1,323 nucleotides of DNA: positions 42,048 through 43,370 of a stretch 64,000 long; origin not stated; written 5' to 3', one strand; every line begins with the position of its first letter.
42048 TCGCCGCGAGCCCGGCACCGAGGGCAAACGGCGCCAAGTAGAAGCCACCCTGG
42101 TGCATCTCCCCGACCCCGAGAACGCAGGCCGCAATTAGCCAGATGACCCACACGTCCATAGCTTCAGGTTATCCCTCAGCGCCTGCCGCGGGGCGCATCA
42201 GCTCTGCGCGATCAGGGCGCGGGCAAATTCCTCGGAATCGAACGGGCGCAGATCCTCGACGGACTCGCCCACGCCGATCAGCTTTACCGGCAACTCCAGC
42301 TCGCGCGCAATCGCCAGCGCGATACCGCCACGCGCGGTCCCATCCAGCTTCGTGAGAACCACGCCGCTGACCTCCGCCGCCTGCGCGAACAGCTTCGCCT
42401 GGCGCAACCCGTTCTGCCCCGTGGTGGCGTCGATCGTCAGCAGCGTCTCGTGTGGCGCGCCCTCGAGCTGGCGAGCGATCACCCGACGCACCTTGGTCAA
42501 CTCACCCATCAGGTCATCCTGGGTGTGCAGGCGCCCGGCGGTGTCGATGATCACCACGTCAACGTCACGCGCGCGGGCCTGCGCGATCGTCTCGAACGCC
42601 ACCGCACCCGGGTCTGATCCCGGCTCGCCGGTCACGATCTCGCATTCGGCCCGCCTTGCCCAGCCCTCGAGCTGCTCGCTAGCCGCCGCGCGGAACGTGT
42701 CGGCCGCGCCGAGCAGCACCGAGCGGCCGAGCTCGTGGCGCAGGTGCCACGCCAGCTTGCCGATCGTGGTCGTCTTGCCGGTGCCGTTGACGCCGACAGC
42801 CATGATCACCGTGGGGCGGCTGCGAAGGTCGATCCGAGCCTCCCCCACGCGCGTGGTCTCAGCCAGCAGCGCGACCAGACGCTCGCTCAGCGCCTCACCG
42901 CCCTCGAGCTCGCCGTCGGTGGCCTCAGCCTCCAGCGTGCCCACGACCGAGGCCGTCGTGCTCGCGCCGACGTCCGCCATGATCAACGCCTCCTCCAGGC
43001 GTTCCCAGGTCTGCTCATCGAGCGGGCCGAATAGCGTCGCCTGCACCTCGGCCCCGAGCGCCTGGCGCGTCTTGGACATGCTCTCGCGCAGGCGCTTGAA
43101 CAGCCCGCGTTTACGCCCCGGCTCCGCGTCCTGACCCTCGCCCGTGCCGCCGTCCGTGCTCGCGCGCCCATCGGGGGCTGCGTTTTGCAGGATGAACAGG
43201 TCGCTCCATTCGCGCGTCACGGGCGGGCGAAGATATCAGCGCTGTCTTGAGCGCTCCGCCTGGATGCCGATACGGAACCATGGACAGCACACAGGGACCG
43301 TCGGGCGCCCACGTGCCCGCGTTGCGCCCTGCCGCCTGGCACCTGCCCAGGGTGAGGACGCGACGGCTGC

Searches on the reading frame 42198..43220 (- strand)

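Call 33: search_protein_families(library=pfam, proteins=[window:42198-43220:-], max_evalue=0.00001)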
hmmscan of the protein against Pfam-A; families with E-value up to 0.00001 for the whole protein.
window:42198-43220:- (340 aa): 2 families
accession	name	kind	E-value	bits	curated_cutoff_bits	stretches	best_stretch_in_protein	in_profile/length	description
PF00448.28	SRP54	-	3.3e-72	242.7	22.7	1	136-337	1-195/196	SRP54-type protein, GTPase domain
PF02881.24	SRP54_N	-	4.6e-08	33.6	22.4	1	64-111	15-67/75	SRP54-type protein, helical bundle domain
